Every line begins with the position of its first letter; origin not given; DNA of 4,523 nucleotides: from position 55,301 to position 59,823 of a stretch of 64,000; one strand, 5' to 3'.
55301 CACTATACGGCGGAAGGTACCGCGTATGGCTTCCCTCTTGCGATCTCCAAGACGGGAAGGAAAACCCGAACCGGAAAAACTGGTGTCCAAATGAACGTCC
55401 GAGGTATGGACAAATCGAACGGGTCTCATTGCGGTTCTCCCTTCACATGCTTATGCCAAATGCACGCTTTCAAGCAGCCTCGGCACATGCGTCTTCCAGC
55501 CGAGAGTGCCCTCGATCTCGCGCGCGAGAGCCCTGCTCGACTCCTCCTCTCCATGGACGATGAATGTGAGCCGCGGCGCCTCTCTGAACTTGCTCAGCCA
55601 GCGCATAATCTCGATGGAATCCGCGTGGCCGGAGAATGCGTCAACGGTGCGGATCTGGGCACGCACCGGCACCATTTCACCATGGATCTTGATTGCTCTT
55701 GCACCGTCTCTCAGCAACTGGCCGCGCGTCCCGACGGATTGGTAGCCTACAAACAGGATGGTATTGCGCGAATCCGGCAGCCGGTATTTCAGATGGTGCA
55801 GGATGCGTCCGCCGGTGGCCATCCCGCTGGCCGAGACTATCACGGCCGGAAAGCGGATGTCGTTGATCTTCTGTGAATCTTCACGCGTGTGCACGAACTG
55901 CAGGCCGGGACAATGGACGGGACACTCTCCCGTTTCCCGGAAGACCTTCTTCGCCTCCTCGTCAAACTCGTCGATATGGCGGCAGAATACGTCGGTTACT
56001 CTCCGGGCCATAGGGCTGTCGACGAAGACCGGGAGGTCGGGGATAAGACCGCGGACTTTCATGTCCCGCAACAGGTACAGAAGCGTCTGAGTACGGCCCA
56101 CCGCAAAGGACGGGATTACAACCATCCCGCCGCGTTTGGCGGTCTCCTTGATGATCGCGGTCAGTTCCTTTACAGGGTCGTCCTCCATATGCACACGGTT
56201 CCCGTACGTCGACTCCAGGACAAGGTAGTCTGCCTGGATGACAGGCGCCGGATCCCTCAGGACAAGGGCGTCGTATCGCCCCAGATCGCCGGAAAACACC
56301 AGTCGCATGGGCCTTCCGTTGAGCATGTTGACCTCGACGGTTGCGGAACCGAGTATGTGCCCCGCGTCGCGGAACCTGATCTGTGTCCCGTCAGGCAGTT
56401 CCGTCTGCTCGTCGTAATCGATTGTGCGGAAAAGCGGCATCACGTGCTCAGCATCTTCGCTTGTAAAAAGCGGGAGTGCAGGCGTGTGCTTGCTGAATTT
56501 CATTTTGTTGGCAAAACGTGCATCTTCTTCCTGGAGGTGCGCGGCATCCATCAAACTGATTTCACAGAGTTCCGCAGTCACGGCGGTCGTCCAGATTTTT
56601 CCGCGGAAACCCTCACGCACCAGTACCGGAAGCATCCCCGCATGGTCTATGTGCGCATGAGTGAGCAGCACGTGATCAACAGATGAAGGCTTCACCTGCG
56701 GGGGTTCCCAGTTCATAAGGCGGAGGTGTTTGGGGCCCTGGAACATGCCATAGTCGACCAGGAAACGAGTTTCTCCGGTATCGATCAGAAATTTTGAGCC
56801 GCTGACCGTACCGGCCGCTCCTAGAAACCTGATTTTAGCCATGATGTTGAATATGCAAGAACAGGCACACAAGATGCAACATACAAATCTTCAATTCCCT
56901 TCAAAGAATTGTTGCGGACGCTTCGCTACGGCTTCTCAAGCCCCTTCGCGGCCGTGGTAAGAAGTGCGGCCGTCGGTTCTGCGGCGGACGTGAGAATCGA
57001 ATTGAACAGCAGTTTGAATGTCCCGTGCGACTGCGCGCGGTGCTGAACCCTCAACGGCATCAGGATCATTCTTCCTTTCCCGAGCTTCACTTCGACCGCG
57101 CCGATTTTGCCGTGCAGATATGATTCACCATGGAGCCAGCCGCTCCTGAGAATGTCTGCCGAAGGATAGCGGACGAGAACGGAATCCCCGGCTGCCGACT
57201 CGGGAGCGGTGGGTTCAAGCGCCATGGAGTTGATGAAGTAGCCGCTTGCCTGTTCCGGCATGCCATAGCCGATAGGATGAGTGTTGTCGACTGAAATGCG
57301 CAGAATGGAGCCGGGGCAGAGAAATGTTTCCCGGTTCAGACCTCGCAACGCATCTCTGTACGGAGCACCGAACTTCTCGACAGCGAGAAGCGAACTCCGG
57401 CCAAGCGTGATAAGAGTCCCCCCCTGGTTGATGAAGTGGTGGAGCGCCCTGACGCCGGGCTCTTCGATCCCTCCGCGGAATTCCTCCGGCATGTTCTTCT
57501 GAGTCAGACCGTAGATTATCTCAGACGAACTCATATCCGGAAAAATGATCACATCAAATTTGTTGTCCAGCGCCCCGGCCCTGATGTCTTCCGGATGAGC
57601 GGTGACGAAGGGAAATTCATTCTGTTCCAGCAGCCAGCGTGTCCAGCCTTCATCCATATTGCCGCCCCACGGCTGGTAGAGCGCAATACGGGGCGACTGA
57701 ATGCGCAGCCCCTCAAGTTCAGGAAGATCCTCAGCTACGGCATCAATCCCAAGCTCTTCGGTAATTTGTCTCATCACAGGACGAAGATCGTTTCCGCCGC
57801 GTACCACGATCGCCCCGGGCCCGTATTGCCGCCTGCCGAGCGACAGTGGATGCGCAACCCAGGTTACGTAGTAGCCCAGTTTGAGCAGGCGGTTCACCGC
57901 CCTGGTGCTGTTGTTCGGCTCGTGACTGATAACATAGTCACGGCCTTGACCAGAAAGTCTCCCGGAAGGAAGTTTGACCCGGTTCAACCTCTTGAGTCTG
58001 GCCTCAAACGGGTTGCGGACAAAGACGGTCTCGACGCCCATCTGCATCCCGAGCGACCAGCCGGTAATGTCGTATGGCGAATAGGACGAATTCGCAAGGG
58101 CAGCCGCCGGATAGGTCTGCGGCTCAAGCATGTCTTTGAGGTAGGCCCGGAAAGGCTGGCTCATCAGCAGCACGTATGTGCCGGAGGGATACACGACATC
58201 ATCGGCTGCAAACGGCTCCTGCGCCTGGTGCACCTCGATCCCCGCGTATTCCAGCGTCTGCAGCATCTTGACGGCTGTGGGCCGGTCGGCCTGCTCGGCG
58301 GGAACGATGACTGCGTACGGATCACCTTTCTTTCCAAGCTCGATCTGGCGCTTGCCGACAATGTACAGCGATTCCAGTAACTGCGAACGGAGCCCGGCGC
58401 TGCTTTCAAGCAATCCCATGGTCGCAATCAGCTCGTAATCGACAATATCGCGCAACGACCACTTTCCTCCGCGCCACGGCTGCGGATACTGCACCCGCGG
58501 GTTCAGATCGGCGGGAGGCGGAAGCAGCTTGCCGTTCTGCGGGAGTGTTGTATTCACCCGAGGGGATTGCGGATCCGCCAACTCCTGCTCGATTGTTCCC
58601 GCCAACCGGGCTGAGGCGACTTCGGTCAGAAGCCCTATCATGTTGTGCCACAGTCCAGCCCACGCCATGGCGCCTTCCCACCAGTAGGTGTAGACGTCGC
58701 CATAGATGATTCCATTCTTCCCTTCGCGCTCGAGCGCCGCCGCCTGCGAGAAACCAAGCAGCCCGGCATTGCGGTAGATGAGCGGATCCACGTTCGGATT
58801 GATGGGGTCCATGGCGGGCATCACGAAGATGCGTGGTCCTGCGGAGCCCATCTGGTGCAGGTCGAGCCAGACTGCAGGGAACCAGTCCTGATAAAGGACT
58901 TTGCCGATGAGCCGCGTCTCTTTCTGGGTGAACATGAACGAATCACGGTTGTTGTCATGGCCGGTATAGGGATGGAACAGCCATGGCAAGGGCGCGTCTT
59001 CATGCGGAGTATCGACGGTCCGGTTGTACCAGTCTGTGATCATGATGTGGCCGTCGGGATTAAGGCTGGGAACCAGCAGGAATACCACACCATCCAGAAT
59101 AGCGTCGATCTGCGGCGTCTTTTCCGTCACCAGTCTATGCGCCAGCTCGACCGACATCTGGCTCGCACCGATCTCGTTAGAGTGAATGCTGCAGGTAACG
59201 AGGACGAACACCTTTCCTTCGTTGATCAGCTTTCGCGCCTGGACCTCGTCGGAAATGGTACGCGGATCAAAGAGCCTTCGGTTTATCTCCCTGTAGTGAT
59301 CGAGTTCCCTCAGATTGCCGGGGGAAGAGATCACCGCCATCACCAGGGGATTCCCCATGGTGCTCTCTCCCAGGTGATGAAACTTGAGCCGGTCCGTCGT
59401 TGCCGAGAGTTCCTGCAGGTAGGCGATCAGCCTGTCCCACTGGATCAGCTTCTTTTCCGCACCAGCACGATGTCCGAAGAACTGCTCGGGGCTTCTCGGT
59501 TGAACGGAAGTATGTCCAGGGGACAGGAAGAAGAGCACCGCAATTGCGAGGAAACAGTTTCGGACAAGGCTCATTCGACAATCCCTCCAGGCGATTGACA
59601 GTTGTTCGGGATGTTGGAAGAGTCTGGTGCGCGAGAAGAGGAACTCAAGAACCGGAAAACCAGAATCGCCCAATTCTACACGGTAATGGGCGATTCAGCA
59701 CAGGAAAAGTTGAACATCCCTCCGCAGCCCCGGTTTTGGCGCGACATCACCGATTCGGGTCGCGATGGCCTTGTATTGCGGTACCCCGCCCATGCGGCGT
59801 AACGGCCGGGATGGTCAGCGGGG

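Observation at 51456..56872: Operon coupling a beta-CASP nuclease to an Mre11/SbcD-like phosphoesterase and a membrane-anchored Rad50/SbcC-like ATPase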

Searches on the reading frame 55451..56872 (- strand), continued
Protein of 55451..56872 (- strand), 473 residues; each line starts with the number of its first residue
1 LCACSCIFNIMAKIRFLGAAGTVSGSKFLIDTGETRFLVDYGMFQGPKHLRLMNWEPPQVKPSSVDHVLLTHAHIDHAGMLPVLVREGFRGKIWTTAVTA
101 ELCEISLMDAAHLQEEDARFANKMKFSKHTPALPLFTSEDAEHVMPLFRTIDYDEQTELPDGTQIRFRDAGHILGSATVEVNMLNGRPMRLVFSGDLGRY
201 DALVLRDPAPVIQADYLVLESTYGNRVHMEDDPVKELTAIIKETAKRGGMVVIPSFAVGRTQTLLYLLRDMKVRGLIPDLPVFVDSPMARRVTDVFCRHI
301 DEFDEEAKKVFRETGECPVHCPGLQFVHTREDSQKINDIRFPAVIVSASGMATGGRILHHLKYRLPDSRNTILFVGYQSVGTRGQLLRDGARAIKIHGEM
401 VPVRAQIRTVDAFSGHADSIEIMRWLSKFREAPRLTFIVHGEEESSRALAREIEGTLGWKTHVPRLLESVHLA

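Call 65: search_protein_families(library=pfam, proteins=[L085:5216-6931:+, L060:8479-9531:-, L069:2347-3384:+, L018:5148-5549:-, L010:1887-3464:+, L038:5274-5615:-, L083:2365-3261:+, L040:2186-3388:+, L085:8453-8935:+, L017:455-2131:+], max_evalue=0.001)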
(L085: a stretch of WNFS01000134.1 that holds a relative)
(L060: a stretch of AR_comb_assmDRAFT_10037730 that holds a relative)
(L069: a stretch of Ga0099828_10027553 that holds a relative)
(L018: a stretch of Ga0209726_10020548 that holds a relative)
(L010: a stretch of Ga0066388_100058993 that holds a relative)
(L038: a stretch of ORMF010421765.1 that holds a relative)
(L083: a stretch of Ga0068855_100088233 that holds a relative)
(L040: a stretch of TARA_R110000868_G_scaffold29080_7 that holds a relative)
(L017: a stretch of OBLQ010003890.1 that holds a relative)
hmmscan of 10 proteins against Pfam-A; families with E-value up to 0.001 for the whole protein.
L085:5216-6931:+ (571 aa): 1 family
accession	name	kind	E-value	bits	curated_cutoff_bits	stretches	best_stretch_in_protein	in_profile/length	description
PF01433.26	Peptidase_M1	-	0.00072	19.7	27.7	0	351-472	93-218/218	Peptidase family M1 domain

L060:8479-9531:- (350 aa): 2 families
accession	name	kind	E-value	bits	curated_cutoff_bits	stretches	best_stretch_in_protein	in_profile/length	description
PF00591.27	Glycos_transf_3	-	1e-95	320.7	27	1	86-335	3-252/253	Glycosyl transferase family, a/b domain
PF02885.22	Glycos_trans_3N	-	1.5e-22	79.6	26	1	4-66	2-63/63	Glycosyl transferase family, helical bundle domain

L069:2347-3384:+ (345 aa): 14 families
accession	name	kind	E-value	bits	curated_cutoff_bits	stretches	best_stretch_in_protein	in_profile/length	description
PF13432.12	TPR_16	-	1.2e-11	45.3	32.7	2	147-204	5-62/65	Tetratricopeptide repeat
PF13181.12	TPR_8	-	1.8e-11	43.7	25.7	1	173-204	1-32/34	Tetratricopeptide repeat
PF07719.23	TPR_2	-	6.5e-11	41.9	27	0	244-275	3-34/34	Tetratricopeptide repeat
PF14559.12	TPR_19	-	7.4e-11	42.7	25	1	154-197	6-49/68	Tetratricopeptide repeat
PF13428.12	TPR_14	-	3.1e-10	40.1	23.5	0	244-284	3-43/44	Tetratricopeptide repeat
PF13620.12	CarboxypepD_reg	-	4.1e-10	40.3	32.3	1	32-100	1-69/82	Carboxypeptidase regulatory-like domain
PF00515.34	TPR_1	-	1.8e-09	37.4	27.8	0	174-202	2-30/34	Tetratricopeptide repeat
PF13431.12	TPR_17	-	5.3e-09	36.1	24.4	0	162-193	2-33/34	Tetratricopeptide repeat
PF17210.9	SdrD_B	-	3.1e-07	31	29.7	1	39-87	17-65/112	SdrD B-like domain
PF13371.12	TPR_9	-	1.7e-06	28.4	35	0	271-322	24-72/73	Tetratricopeptide repeat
PF13424.12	TPR_12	-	2.8e-06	27.8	30.1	0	158-203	29-75/77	Tetratricopeptide repeat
PF13715.12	CarbopepD_reg_2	-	2.8e-06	27.7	32.2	1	33-103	1-67/88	CarboxypepD_reg-like domain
PF25063.1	ARM_TT21_C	-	0.00026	21.4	35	0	152-245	34-132/209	Tetratricopeptide repeat protein 21 C-terminal ARM domain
PF09430.16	EMC7_beta-sandw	-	0.00065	20.3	26.6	0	47-142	8-103/122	ER membrane protein complex subunit 7, beta-sandwich domain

L018:5148-5549:- (133 aa): 0 families

L010:1887-3464:+ (525 aa): 3 families
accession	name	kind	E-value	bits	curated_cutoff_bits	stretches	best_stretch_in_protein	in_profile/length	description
PF00591.27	Glycos_transf_3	-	6.7e-13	49.3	27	1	182-410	3-252/253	Glycosyl transferase family, a/b domain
PF02885.22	Glycos_trans_3N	-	2.6e-09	37.1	26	1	118-172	8-62/63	Glycosyl transferase family, helical bundle domain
PF07831.19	PYNP_C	-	1.3e-07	31.6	27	1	444-504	2-69/75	Pyrimidine nucleoside phosphorylase C-terminal domain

L038:5274-5615:- (113 aa): 0 families

L083:2365-3261:+ (298 aa): 2 families
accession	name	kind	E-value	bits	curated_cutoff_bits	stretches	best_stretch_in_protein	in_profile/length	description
PF03641.19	Lysine_decarbox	-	5.1e-31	108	27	1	147-275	1-129/131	Possible lysine decarboxylase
PF18306.6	LDcluster4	-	2.2e-10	40.8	26.3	1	135-224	32-118/151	SLOG cluster4 family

L040:2186-3388:+ (400 aa): 3 families
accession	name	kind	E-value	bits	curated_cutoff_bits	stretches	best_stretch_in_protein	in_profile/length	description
PF00155.27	Aminotran_1_2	-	1.6e-82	278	19.7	1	32-392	2-361/361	Aminotransferase class I and II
PF01041.23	DegT_DnrJ_EryC1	-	1.5e-09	38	19.8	1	110-170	59-118/360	DegT/DnrJ/EryC1/StrS aminotransferase family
PF01053.26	Cys_Met_Meta_PP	-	0.00056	19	27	1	93-204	70-173/381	Cys/Met metabolism PLP-dependent enzyme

L085:8453-8935:+ (160 aa): 2 families
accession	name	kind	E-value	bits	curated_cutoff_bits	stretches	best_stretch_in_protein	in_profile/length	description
PF12867.12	DinB_2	-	1.9e-18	67.6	24.8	1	14-150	3-128/128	DinB superfamily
PF04978.18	MST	-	2.3e-09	38.3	27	1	18-153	11-143/149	Mycothiol-S-transferase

L017:455-2131:+ (558 aa): 1 family
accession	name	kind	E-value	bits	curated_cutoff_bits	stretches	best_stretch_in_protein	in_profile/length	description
PF01642.28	MM_CoA_mutase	-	2.6e-219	729.5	22.1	1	46-550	11-512/512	Methylmalonyl-CoA mutase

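Call 71: search_solved_structures(query=window:55451-56842:-, max_evalue=1e-80, show_alignments=1)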
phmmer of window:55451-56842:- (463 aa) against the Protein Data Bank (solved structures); distinct sequences matched with E-value up to 1e-80: 6.
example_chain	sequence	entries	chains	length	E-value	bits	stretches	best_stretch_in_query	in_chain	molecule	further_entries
2dkf_A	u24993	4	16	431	2e-82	280.7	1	7-442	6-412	metallo-beta-lactamase superfamily protein | Ribonuclease TTHA0252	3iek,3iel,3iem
3idz_A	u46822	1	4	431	7.2e-82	278.9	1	7-442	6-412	Ribonuclease TTHA0252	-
3ie0_A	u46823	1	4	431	1.3e-81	278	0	7-442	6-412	Ribonuclease TTHA0252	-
3ie2_A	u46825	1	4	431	2.7e-81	277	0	7-441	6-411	Ribonuclease TTHA0252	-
3a4y_A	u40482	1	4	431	4.1e-81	276.4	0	7-442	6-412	Ribonuclease TTHA0252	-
3ie1_A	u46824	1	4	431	4.4e-81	276.3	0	7-442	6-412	Ribonuclease TTHA0252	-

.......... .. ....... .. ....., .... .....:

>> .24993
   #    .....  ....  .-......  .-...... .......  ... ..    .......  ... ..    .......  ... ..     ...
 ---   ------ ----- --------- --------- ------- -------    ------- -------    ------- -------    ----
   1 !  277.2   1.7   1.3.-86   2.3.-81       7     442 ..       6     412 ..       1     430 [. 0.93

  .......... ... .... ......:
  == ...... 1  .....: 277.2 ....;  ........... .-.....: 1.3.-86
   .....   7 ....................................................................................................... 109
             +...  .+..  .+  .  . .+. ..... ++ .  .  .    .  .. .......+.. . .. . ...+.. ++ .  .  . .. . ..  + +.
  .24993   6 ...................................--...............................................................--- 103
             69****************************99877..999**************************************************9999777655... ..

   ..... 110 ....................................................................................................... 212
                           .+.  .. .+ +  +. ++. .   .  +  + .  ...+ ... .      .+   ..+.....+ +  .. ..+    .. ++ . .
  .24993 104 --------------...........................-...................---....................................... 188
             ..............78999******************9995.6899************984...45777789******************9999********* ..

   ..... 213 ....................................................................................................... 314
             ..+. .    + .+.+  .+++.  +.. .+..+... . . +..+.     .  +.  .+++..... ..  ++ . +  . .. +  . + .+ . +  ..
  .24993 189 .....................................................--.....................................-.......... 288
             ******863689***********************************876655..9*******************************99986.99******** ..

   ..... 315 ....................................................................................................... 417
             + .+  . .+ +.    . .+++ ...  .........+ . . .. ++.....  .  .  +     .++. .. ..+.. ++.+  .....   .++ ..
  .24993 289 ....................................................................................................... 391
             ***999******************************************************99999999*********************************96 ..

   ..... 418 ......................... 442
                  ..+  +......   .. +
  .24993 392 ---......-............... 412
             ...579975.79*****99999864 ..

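Call 76: find_encoding_contigs(protein=P0199, flank=8000, max_places=3)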
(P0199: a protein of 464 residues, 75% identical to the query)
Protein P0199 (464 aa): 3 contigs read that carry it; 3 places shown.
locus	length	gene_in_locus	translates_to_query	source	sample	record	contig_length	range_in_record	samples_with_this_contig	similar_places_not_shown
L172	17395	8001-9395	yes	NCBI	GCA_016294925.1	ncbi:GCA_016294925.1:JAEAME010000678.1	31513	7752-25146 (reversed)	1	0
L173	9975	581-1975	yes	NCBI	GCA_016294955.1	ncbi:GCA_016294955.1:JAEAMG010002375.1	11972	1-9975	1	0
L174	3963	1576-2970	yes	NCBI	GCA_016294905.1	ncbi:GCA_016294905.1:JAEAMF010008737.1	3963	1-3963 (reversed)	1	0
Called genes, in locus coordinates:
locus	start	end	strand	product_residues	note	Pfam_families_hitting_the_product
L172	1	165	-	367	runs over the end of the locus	PF09752:ABHD18 (weak)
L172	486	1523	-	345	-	PF03590:AsnA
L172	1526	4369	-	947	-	PF00133:tRNA-synt_1, PF09334:tRNA-synt_1g, PF13603:tRNA-synt_1_2, PF08264:Anticodon_1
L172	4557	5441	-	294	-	PF10099:RskA_C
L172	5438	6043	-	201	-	PF04542:Sigma70_r2 (weak), PF08281:Sigma70_r4_2, PF04545:Sigma70_r4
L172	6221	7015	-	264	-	PF00142:Fer4_NifH, PF02374:ArsA_ATPase, PF06564:CBP_BcsQ, PF10609:ParA, PF13614:AAA_31, PF01656:CbiA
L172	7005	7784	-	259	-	PF00990:GGDEF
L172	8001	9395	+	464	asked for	PF00753:Lactamase_B, PF12706:Lactamase_B_2, PF16661:Lactamase_B_6 (weak), PF10996:Beta-Casp, PF07521:RMMBL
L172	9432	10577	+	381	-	PF00149:Metallophos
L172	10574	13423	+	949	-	PF13476:AAA_23, PF13514:AAA_27 (faint)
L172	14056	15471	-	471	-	PF00004:AAA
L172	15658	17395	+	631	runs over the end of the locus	PF02129:Peptidase_S15, PF00326:Peptidase_S9 (weak), PF08530:PepX_C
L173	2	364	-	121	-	?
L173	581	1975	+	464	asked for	PF00753:Lactamase_B, PF12706:Lactamase_B_2, PF16661:Lactamase_B_6 (weak), PF10996:Beta-Casp, PF07521:RMMBL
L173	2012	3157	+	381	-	PF00149:Metallophos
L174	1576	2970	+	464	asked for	PF00753:Lactamase_B, PF12706:Lactamase_B_2, PF16661:Lactamase_B_6 (weak), PF10996:Beta-Casp, PF07521:RMMBL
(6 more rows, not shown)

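Call 77: find_encoding_contigs(protein=P0123, flank=8000, max_places=2)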
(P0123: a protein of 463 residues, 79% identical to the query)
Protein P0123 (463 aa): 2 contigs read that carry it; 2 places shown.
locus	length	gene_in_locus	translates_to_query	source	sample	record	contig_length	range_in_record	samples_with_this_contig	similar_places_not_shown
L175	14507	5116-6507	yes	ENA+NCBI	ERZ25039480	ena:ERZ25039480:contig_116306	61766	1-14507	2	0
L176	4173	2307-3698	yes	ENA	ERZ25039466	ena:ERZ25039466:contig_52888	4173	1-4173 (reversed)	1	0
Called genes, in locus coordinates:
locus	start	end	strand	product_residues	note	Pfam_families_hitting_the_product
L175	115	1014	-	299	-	PF00890:FAD_binding_2, PF01134:GIDA (faint), PF01266:DAO, PF07992:Pyr_redox_2 (weak)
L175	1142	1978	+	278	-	-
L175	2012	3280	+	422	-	PF01011:PQQ (faint), PF13360:PQQ_2, PF13570:Beta-prop_ACSF4 (faint)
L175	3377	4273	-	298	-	PF10099:RskA_C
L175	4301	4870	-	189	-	PF04542:Sigma70_r2 (weak), PF08281:Sigma70_r4_2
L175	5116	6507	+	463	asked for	PF00753:Lactamase_B, PF12706:Lactamase_B_2 (weak), PF16661:Lactamase_B_6 (weak), PF10996:Beta-Casp, PF07521:RMMBL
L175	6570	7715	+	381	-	PF00149:Metallophos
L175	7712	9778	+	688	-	PF13476:AAA_23, PF13514:AAA_27 (weak)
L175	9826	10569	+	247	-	-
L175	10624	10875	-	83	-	-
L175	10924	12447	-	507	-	PF00004:AAA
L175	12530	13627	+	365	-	PF02129:Peptidase_S15, PF00326:Peptidase_S9 (faint)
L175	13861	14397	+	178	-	PF08530:PepX_C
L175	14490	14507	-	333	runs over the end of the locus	PF04055:Radical_SAM, PF11946:DUF3463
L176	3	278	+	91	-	?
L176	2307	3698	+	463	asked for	PF00753:Lactamase_B, PF12706:Lactamase_B_2 (weak), PF16661:Lactamase_B_6 (weak), PF10996:Beta-Casp, PF07521:RMMBL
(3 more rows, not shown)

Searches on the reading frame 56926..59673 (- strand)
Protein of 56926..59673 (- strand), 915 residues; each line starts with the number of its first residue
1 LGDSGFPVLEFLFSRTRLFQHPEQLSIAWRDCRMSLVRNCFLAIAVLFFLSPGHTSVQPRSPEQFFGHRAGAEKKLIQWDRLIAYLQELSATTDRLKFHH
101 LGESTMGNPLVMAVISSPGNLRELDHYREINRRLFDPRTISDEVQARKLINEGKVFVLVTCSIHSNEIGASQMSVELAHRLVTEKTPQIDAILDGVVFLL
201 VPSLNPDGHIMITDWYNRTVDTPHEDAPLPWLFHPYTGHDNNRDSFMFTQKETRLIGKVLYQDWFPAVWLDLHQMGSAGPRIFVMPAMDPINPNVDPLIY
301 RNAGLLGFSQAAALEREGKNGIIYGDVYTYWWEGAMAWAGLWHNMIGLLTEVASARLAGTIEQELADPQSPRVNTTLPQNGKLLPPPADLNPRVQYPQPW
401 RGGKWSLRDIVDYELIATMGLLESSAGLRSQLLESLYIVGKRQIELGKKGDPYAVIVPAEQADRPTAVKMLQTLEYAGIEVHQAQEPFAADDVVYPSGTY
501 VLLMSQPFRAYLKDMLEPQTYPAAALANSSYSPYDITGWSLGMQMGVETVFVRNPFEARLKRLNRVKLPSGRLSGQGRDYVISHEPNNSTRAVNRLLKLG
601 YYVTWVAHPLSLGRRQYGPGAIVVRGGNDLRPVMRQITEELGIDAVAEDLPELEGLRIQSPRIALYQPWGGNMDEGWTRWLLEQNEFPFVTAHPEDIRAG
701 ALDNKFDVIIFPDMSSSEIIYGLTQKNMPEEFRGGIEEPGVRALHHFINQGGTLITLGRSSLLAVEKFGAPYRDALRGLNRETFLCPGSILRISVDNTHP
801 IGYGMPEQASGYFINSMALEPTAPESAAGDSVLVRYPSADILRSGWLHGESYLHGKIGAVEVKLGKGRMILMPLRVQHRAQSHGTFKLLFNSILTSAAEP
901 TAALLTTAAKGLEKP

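Call 4: search_protein_families(library=pfam, proteins=[window:56926-59673:-], max_evalue=0.01)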
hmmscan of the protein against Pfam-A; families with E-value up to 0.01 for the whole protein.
window:56926-59673:- (915 aa): 1 family
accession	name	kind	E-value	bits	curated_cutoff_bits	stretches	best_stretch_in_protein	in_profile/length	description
PF00246.29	Peptidase_M14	-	1.2e-17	64.9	21.6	1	83-246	2-133/286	Zinc carboxypeptidase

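Call 5: search_protein_families(library=padloc, proteins=[window:56926-59673:-], max_evalue=0.01)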
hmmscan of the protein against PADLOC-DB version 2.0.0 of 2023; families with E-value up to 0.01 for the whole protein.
window:56926-59673:- (915 aa): 0 families

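Call 6: search_protein_families(library=ncbifam, proteins=[window:56926-59673:-], max_evalue=0.01)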
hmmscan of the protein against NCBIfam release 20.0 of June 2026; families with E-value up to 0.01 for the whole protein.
window:56926-59673:- (915 aa): 0 families
